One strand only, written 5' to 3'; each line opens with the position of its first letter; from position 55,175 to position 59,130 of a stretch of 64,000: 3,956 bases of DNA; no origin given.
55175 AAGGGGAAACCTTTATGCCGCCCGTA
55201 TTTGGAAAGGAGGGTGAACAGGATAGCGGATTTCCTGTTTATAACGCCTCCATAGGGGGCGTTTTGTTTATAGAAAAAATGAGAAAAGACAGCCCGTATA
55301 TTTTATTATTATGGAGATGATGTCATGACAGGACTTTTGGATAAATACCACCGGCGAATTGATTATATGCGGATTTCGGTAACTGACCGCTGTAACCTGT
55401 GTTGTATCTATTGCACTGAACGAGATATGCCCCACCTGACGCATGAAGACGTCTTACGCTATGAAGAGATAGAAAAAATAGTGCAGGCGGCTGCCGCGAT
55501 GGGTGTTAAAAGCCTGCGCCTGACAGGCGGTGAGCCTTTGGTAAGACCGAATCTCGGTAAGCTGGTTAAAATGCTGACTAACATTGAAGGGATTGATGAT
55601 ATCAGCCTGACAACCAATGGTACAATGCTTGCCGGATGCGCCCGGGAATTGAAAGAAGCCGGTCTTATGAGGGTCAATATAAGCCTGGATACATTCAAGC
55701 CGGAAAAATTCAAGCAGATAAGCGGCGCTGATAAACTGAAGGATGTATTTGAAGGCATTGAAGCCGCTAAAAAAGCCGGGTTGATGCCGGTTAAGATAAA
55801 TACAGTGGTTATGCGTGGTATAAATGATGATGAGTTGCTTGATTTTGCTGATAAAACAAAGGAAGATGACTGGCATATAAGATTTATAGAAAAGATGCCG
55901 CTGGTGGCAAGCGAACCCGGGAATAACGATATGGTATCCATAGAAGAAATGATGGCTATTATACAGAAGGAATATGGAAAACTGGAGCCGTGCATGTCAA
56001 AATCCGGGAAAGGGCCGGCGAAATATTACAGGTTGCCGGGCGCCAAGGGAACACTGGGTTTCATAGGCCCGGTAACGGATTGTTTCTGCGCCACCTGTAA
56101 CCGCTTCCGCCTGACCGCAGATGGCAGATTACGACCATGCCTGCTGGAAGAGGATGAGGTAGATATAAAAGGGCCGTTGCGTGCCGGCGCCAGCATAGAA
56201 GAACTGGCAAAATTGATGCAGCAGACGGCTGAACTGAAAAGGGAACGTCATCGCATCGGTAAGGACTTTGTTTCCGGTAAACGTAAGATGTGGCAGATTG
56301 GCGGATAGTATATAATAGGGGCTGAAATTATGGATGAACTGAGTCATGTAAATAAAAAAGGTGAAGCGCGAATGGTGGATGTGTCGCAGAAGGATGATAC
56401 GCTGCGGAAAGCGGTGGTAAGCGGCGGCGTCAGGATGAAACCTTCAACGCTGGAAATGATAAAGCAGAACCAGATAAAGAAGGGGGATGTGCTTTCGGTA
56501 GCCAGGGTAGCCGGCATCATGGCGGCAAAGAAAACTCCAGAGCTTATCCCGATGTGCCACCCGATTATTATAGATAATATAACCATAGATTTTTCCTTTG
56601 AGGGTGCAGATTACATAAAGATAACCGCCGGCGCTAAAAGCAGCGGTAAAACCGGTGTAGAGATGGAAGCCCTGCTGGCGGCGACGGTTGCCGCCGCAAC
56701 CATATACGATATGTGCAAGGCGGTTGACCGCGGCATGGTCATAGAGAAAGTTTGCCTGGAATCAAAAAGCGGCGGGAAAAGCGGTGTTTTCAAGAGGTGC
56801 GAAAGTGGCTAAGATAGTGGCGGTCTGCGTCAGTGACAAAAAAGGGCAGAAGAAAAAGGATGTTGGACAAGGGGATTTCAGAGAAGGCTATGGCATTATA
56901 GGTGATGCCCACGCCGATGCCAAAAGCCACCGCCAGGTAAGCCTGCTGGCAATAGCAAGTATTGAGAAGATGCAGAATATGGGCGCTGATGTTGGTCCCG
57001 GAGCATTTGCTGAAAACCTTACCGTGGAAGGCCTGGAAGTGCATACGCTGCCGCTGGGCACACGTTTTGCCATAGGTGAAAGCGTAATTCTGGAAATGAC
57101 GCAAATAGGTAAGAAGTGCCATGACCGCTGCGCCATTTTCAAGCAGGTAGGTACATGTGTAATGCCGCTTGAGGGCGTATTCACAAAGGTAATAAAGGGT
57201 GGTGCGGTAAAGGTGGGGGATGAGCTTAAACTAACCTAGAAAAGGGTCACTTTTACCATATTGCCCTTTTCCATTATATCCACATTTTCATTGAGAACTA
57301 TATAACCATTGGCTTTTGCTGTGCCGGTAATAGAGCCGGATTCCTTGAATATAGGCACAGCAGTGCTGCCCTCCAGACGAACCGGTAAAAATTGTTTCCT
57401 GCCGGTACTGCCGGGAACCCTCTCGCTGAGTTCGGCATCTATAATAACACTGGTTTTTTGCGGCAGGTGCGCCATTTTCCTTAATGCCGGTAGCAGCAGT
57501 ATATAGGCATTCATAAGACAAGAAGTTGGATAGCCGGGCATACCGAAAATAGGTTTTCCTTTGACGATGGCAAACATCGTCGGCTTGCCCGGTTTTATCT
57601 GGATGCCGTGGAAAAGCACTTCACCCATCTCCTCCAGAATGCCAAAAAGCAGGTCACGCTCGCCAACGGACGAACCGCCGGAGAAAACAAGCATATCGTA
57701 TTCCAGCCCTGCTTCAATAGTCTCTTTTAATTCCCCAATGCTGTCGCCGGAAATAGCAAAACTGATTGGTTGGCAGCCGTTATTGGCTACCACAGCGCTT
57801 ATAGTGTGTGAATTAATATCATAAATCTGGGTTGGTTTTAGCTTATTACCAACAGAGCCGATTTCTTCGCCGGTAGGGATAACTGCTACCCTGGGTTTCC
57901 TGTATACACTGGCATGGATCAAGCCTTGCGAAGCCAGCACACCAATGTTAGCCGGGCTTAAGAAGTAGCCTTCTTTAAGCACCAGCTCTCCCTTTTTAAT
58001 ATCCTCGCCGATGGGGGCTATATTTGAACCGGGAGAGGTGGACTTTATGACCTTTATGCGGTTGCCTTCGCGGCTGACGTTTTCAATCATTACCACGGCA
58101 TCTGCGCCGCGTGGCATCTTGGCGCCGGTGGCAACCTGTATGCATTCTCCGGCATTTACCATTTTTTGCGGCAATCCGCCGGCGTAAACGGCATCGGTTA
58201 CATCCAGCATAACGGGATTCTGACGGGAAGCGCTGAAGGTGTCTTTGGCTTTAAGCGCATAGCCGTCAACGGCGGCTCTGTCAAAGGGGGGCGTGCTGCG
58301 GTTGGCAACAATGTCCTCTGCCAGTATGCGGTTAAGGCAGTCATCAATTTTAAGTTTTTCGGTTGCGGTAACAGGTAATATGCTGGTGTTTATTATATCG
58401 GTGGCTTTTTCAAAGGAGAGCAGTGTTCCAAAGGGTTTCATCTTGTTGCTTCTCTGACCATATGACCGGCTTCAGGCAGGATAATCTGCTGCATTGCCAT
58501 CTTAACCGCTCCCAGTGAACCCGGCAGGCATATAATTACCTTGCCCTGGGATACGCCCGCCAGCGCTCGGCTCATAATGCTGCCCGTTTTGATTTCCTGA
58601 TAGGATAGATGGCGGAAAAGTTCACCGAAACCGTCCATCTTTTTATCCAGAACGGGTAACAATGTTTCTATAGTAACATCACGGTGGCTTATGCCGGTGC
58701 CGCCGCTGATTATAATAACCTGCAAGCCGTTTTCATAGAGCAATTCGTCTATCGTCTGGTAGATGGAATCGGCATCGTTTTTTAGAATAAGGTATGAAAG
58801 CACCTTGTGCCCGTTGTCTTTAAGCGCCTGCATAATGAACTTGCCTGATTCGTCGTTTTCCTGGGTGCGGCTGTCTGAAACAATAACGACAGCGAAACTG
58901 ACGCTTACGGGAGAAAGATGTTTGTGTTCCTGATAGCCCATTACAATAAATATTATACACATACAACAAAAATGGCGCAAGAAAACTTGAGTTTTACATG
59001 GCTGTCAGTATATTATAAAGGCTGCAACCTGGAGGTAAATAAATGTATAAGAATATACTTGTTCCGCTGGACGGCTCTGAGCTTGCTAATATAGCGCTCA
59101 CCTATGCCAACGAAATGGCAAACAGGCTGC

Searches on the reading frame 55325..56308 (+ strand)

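Call 68: search_protein_families(library=pfam, proteins=[window:55325-56308:+], max_evalue=0.00001)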
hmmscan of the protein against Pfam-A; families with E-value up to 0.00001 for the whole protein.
window:55325-56308:+ (327 aa): 3 families
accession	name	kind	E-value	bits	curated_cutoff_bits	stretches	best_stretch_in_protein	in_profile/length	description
PF04055.27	Radical_SAM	-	2.6e-37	129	29.5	1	17-176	1-164/166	Radical SAM superfamily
PF06463.18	Mob_synth_C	-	6.3e-35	120.4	37.4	1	184-310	2-127/128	Molybdenum Cofactor Synthesis C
PF13353.11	Fer4_12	-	2.3e-07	31.6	22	1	21-122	13-114/137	4Fe-4S single cluster domain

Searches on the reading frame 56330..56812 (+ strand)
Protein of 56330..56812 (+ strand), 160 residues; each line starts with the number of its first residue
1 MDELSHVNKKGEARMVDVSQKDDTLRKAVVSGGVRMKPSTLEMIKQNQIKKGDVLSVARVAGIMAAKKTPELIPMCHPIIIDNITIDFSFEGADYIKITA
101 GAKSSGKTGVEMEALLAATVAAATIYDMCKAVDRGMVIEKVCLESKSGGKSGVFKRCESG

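Call 68: search_protein_families(library=pfam, proteins=[window:56330-56812:+], max_evalue=0.00001)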
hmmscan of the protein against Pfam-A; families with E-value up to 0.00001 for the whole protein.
window:56330-56812:+ (160 aa): 1 family
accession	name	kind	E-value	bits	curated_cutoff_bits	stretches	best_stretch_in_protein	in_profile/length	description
PF01967.27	MoaC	-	5.6e-56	188.7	27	1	15-149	1-136/136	MoaC family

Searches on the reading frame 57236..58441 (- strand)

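Call 68: search_protein_families(library=pfam, proteins=[window:57236-58441:-], max_evalue=0.00001)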
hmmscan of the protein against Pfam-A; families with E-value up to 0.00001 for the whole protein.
window:57236-58441:- (401 aa): 3 families
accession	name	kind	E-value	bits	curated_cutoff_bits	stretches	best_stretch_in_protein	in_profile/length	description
PF03453.22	MoeA_N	-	5.4e-48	163.1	30.8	1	8-173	1-160/160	MoeA N-terminal region (domain I and II)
PF00994.29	MoCF_biosynth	-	2.3e-25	89.4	26.6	1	194-322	2-144/144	Probable molybdopterin binding domain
PF03454.20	MoeA_C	-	2.1e-13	50.7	22.1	1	336-401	2-72/72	MoeA C-terminal region (domain IV)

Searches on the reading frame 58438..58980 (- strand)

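Call 68: search_protein_families(library=pfam, proteins=[window:58438-58980:-], max_evalue=0.00001)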
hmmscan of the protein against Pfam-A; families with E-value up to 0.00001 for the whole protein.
window:58438-58980:- (180 aa): 1 family
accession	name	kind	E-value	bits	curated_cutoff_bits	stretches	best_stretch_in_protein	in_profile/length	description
PF00994.29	MoCF_biosynth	-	6.1e-29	101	26.6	1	30-171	1-142/144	Probable molybdopterin binding domain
